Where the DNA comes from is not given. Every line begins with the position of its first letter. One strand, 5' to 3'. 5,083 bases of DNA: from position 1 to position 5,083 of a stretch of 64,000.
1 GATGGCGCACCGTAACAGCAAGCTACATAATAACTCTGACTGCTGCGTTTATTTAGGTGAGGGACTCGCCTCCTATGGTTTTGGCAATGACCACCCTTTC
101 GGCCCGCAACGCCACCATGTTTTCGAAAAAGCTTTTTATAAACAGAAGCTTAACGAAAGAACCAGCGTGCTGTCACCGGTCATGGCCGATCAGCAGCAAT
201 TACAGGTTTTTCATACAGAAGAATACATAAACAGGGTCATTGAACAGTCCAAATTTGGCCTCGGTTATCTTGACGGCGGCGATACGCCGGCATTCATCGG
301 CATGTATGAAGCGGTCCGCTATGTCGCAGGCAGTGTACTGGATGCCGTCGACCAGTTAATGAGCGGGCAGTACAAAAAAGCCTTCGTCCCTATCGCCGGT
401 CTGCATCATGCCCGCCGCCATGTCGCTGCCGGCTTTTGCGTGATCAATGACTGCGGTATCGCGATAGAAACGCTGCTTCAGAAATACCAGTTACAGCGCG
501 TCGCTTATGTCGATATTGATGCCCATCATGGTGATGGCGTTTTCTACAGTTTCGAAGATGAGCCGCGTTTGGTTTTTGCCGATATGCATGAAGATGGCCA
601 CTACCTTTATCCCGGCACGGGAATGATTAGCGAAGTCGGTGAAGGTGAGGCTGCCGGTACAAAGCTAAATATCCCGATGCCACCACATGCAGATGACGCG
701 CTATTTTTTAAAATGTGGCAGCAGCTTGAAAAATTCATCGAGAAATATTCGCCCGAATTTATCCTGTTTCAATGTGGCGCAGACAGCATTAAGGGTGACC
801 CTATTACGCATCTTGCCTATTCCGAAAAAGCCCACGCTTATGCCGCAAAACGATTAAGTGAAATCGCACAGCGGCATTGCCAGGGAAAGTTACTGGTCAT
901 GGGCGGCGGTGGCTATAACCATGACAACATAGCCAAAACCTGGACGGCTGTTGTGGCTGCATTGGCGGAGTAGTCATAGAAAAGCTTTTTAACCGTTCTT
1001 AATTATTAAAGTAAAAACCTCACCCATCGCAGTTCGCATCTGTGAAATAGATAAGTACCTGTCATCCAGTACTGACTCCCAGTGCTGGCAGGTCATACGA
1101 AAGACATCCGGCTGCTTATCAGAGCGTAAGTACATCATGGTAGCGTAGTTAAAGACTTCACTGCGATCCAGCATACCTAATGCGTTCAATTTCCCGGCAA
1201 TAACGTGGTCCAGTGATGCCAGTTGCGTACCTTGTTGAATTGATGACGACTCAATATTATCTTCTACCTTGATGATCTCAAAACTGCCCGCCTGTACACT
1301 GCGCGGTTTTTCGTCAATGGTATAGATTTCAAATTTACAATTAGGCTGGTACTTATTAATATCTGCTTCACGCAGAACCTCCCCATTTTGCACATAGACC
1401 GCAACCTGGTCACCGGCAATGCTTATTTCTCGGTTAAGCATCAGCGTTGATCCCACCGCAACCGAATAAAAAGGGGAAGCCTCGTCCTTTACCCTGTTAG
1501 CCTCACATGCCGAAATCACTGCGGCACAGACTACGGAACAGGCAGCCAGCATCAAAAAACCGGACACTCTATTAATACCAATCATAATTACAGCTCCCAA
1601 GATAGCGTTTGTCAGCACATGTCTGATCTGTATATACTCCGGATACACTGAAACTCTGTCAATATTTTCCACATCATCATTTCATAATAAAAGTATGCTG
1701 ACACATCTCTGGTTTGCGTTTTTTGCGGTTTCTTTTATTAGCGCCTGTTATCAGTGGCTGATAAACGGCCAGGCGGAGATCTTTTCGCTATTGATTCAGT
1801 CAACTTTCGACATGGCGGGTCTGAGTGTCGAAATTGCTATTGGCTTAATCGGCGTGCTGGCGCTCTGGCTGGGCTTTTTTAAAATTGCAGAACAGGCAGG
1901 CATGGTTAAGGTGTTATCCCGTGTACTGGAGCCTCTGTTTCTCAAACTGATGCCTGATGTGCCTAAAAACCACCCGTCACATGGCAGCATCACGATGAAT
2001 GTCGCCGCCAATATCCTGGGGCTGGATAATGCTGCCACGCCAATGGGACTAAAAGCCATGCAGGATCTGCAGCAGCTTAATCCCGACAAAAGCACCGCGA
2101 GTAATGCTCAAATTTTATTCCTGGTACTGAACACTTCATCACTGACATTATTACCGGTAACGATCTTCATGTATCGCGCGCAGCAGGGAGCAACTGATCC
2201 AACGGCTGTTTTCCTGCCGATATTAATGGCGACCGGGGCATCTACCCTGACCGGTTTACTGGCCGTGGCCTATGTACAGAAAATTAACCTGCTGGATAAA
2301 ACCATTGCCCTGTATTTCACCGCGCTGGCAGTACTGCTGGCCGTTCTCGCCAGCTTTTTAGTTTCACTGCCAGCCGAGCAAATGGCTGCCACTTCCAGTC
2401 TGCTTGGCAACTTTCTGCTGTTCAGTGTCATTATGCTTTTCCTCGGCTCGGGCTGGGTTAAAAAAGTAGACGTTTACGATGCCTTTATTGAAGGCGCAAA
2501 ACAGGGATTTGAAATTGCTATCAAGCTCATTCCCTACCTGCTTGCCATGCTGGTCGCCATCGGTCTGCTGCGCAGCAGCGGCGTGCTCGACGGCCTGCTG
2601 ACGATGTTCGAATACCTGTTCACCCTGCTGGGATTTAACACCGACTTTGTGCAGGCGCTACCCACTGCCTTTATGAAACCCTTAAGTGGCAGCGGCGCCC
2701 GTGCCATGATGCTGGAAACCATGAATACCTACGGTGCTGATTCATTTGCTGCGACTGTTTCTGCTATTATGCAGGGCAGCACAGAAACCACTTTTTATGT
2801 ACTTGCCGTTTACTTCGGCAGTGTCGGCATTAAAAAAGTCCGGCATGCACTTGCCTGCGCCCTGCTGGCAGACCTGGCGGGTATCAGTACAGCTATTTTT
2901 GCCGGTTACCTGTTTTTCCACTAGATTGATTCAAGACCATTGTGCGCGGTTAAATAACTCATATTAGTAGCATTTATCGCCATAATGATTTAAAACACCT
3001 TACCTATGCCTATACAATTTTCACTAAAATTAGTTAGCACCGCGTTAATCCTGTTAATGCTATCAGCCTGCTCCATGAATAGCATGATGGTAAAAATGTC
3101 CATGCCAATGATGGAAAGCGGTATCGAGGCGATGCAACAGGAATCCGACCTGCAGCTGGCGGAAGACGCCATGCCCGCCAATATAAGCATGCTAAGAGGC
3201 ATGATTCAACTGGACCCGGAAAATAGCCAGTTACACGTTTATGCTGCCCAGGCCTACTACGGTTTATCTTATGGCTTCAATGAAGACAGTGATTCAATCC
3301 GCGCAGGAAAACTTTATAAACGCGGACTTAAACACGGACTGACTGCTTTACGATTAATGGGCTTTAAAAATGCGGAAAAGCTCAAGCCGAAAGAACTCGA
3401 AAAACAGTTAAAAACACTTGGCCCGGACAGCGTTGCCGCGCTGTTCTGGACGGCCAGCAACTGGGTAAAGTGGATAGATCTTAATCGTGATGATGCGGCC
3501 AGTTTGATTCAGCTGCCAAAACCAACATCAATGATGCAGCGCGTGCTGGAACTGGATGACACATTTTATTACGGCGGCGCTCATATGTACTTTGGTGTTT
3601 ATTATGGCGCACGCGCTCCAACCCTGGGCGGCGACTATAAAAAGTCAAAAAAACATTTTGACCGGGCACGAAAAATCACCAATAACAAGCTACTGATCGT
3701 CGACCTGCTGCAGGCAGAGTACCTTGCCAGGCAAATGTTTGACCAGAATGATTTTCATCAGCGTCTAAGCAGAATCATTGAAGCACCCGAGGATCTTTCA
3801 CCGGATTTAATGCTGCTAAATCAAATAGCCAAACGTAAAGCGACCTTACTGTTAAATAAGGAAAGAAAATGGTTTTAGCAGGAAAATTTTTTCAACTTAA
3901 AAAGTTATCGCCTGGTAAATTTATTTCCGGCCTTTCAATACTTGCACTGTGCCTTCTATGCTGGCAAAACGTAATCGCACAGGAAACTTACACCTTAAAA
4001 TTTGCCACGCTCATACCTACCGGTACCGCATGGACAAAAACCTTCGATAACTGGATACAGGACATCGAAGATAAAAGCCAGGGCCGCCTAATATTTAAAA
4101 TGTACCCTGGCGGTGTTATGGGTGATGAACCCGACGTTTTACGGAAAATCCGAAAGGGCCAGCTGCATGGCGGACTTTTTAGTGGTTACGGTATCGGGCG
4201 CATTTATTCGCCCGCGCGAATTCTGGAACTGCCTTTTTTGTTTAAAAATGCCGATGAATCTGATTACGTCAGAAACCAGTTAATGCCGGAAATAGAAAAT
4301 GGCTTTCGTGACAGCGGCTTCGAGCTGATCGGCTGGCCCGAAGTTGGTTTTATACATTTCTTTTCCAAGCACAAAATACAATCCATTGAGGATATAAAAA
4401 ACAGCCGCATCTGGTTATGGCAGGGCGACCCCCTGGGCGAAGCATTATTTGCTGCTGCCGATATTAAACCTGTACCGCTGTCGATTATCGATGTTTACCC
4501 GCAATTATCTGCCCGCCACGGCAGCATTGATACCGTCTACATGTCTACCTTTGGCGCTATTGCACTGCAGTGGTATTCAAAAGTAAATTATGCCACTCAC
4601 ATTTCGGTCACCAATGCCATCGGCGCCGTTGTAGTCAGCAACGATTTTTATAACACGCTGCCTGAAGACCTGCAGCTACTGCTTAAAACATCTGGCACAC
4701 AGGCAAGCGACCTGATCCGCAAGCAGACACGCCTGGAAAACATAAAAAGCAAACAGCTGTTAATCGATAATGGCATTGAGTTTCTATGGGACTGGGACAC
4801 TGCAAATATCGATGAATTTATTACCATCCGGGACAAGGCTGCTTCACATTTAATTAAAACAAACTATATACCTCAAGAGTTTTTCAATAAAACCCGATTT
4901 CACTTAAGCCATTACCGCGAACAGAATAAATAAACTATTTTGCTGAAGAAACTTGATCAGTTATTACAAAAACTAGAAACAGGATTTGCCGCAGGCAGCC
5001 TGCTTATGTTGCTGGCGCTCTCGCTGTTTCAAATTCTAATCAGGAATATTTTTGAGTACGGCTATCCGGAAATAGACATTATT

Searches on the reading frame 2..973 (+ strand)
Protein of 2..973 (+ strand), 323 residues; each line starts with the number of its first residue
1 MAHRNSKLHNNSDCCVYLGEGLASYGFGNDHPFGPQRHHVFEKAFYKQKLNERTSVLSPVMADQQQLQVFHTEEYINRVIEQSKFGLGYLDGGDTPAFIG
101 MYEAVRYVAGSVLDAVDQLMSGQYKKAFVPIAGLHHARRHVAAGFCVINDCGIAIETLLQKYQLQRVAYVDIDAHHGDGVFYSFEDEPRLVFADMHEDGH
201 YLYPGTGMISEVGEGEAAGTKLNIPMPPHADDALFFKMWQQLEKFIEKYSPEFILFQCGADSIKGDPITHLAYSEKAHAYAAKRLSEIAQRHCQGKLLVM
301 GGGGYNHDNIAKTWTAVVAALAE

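Call 44: search_protein_families(library=ncbifam, proteins=[window:2-973:+], max_evalue=1e-8)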
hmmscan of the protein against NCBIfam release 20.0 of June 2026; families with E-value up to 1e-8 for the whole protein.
window:2-973:+ (323 aa): 0 families

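Call 48: search_protein_families(library=pfam, proteins=[window:2-973:+], max_evalue=0.001)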
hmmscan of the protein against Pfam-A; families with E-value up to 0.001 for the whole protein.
window:2-973:+ (323 aa): 2 families
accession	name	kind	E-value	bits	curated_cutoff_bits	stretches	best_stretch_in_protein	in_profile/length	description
PF00850.24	Hist_deacetyl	-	1.7e-80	271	27.9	1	31-321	1-298/298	Histone deacetylase domain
PF16114.10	Citrate_bind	-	0.00085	19.4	26.8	0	275-322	71-118/177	ATP citrate lyase citrate-binding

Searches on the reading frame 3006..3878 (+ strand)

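Call 44: search_protein_families(library=ncbifam, proteins=[window:3006-3878:+], max_evalue=1e-8)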
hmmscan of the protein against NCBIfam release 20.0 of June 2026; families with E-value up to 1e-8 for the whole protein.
window:3006-3878:+ (290 aa): 0 families

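Call 48: search_protein_families(library=pfam, proteins=[window:3006-3878:+], max_evalue=0.001)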
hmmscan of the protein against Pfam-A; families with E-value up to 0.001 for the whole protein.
window:3006-3878:+ (290 aa): 1 family
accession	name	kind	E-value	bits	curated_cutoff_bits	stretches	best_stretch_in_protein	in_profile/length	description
PF16811.11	TAtT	-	5.2e-70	236.2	26.5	1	45-290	1-263/263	TRAP transporter T-component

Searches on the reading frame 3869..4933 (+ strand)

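Call 44: search_protein_families(library=ncbifam, proteins=[window:3869-4933:+], max_evalue=1e-8)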
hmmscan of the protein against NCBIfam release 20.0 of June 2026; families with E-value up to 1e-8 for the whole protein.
window:3869-4933:+ (354 aa): 2 families
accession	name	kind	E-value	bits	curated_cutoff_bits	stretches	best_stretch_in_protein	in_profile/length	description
NF037995.1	TRAP_S1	subfamily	3e-75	253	50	1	44-305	1-260/271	TRAP transporter substrate-binding protein DctP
TIGR00787.1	dctP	subfamily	9.6e-16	58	175.05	1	50-286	6-241/257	DctP family TRAP transporter solute-binding subunit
